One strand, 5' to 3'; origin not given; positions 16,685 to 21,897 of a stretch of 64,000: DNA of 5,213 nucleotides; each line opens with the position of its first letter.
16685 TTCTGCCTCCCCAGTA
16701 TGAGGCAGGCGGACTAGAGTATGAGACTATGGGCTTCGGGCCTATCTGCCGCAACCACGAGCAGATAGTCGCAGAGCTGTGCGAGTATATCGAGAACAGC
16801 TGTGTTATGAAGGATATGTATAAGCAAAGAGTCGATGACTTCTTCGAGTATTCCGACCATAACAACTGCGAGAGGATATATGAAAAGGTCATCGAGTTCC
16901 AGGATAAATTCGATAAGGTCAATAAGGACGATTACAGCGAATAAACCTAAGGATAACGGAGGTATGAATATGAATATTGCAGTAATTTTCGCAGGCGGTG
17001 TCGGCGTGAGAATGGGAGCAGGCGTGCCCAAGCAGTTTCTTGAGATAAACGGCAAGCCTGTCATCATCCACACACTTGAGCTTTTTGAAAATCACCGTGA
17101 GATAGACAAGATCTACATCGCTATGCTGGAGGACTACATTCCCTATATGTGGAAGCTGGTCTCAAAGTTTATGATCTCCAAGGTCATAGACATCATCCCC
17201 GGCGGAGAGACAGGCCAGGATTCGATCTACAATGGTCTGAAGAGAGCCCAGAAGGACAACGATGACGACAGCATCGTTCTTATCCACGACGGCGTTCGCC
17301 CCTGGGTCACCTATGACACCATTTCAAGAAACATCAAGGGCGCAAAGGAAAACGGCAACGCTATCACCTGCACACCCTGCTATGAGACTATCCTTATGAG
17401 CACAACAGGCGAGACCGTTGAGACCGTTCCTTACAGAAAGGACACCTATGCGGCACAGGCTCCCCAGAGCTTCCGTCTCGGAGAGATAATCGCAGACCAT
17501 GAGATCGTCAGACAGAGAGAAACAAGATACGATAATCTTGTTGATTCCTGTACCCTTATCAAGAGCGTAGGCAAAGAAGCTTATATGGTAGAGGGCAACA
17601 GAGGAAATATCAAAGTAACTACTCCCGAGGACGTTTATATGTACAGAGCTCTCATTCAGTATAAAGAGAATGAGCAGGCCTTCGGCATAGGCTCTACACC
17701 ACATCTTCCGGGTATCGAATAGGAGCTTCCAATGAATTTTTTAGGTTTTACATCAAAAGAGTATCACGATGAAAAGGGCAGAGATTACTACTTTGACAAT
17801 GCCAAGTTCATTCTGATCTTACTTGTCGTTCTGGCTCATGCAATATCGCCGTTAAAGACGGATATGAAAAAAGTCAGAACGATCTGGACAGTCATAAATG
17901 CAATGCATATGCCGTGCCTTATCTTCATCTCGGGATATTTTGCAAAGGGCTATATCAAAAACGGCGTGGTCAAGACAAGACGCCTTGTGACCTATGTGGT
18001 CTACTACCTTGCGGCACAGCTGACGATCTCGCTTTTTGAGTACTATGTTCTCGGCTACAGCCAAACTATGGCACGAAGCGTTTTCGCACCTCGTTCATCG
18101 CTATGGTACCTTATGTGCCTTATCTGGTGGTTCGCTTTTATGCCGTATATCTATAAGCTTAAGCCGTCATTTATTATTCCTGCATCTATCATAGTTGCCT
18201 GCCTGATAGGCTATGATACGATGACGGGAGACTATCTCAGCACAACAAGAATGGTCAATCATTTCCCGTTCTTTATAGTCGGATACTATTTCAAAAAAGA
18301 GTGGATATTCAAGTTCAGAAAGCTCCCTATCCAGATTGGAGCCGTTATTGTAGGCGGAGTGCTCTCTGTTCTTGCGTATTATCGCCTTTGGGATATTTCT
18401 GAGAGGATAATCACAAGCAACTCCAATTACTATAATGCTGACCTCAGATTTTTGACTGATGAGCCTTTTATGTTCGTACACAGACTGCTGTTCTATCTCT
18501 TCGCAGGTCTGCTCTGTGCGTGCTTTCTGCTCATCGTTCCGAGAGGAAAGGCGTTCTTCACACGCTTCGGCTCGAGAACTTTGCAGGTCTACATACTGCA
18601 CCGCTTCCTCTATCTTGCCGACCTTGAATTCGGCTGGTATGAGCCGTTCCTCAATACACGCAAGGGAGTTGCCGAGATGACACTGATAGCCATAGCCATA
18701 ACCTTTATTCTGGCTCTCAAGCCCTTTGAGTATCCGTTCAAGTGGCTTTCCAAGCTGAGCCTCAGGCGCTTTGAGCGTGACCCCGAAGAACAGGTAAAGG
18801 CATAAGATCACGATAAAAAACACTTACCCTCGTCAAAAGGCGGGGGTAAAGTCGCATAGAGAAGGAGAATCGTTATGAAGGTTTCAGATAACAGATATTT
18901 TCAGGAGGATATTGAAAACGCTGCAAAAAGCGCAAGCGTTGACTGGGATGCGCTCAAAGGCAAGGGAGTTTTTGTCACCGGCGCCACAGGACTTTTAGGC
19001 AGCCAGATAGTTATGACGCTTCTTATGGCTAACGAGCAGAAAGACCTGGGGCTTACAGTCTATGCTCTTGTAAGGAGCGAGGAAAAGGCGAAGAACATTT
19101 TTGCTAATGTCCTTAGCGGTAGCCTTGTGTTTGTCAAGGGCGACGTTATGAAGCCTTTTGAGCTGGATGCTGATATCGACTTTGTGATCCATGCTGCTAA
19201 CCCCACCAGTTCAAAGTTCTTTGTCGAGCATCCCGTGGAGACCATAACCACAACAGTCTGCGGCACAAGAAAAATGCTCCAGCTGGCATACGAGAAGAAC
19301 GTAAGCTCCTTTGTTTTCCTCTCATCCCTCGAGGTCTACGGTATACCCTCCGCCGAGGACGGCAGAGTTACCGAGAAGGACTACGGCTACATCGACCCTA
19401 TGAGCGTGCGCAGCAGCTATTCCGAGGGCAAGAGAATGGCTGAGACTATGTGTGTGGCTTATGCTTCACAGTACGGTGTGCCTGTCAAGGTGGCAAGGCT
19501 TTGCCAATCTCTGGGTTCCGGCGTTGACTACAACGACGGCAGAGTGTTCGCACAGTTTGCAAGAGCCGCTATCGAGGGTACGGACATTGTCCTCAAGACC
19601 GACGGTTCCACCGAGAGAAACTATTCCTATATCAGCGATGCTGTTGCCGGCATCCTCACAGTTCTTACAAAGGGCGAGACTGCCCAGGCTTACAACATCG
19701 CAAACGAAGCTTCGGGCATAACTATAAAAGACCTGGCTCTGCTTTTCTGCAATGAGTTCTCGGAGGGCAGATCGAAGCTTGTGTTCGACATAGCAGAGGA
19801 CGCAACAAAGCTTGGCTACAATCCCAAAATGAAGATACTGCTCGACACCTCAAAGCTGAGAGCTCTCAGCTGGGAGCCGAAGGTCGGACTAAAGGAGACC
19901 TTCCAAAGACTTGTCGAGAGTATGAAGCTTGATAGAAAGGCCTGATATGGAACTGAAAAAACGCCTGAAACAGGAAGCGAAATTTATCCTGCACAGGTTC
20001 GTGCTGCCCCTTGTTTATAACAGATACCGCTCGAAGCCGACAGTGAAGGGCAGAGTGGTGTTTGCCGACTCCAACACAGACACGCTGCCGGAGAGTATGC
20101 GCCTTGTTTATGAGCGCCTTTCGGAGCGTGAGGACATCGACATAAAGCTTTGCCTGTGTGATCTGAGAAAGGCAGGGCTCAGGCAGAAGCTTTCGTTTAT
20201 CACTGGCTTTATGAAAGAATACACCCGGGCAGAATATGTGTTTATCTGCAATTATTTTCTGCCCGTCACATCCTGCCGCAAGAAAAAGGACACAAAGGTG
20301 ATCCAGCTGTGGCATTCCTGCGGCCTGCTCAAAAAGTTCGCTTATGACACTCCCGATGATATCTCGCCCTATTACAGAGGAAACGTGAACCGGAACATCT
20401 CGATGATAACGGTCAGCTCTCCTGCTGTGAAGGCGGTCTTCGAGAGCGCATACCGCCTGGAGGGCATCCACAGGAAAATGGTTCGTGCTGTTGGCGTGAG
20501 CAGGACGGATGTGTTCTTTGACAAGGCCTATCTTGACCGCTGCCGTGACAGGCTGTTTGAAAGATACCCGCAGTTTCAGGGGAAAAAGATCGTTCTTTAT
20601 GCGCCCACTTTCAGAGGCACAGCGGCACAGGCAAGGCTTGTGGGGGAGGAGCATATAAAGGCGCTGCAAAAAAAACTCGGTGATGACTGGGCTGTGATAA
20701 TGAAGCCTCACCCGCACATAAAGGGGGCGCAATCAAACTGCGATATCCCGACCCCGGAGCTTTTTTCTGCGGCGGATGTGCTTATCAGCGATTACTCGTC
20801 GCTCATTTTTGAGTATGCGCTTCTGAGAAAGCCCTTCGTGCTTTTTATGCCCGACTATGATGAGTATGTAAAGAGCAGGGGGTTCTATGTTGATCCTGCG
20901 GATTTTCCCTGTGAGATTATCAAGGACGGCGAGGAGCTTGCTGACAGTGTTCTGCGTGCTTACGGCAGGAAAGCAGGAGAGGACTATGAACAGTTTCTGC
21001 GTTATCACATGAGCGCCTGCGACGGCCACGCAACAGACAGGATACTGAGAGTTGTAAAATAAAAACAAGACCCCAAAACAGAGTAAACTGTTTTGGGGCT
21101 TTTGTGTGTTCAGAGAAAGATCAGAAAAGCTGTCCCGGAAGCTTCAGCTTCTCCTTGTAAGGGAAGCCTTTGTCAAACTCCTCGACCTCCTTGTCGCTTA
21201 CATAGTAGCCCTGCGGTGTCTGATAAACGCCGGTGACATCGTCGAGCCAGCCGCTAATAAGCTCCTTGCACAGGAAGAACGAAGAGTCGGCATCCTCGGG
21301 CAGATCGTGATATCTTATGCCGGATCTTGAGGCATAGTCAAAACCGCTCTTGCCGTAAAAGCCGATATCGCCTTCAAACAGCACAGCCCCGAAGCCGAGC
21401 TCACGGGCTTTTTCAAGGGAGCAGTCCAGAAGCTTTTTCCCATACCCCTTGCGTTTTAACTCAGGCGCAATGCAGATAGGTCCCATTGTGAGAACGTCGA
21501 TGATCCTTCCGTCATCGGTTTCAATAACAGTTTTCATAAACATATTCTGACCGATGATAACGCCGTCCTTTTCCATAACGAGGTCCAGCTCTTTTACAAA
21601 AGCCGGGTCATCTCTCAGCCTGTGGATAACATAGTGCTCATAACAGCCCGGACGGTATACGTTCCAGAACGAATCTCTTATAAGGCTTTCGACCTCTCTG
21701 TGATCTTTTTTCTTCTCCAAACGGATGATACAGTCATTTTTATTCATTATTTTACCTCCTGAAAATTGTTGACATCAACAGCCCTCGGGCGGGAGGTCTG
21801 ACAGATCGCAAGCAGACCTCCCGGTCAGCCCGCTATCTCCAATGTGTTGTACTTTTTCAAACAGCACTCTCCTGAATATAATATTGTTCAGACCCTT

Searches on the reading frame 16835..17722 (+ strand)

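Call 46: search_protein_families(library=pfam, proteins=[window:16835-17722:+], max_evalue=0.0001)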
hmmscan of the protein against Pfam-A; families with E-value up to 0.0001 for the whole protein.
window:16835-17722:+ (295 aa): 2 families
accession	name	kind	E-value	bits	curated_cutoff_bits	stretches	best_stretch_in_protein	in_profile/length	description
PF01128.25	IspD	-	3.7e-45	154.8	27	1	48-273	2-218/221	2-C-methyl-D-erythritol 4-phosphate cytidylyltransferase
PF12804.13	NTP_transf_3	-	1.4e-11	45.3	27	1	49-180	1-121/160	MobA-like NTP transferase domain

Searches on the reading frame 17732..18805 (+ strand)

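Call 46: search_protein_families(library=pfam, proteins=[window:17732-18805:+], max_evalue=0.0001)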
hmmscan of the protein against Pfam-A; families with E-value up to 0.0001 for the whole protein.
window:17732-18805:+ (357 aa): 1 family
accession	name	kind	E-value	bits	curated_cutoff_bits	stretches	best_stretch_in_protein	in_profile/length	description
PF01757.29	Acyl_transf_3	-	3.6e-17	62.8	31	1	19-297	2-293/326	Acyltransferase domain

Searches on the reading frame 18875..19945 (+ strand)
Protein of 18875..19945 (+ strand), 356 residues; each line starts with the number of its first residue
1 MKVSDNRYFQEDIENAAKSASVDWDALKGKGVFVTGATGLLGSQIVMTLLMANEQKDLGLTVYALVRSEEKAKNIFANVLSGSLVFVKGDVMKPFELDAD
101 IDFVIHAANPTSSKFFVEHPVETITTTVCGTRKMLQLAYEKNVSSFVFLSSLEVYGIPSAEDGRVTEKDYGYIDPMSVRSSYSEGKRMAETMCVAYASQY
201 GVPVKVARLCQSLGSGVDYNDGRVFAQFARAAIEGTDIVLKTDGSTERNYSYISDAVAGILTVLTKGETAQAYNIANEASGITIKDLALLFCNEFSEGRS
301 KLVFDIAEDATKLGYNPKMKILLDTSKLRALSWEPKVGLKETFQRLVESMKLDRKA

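Call 46: search_protein_families(library=pfam, proteins=[window:18875-19945:+], max_evalue=0.0001)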
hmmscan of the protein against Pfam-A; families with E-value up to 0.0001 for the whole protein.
window:18875-19945:+ (356 aa): 6 families
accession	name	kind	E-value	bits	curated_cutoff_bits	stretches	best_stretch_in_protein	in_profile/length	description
PF01370.27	Epimerase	-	3.4e-38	131.8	20.9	1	32-276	1-240/240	NAD dependent epimerase/dehydratase family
PF16363.11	GDP_Man_Dehyd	-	1.1e-24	87.9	27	1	33-344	1-330/332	GDP-mannose 4,6 dehydratase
PF07993.18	NAD_binding_4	-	9.5e-14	51.6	20.1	1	34-209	1-204/258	Male sterility protein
PF01073.25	3Beta_HSD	-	1.3e-13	51.1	22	1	34-194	2-158/280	3-beta hydroxysteroid dehydrogenase/isomerase family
PF02719.21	Polysacc_synt_2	-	1.2e-11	44.8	20.2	1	32-151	1-128/293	Polysaccharide biosynthesis protein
PF13460.12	NAD_binding_10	-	4e-08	33.8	27.2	1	36-156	1-103/184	NAD(P)H-binding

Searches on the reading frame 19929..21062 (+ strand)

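Call 46: search_protein_families(library=pfam, proteins=[window:19929-21062:+], max_evalue=0.0001)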
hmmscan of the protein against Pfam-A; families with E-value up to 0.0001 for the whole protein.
window:19929-21062:+ (377 aa): 1 family
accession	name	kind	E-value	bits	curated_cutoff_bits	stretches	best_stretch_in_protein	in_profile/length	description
PF04464.20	Glyphos_transf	-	6.5e-52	177.1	22.1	1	31-376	4-365/367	CDP-Glycerol:Poly(glycerophosphate) glycerophosphotransferase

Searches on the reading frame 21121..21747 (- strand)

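Call 46: search_protein_families(library=pfam, proteins=[window:21121-21747:-], max_evalue=0.0001)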
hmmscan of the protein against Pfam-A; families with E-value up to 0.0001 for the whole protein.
window:21121-21747:- (208 aa): 3 families
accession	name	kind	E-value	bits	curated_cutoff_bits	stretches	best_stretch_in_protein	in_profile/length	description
PF00583.31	Acetyltransf_1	-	5.2e-07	30.4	20.7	1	36-136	13-116/116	Acetyltransferase (GNAT) family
PF13527.13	Acetyltransf_9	-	2.2e-06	28.1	25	1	8-139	2-127/127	Acetyltransferase (GNAT) domain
PF13508.13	Acetyltransf_7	-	2.3e-06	28.3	27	1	56-136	6-82/84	Acetyltransferase (GNAT) domain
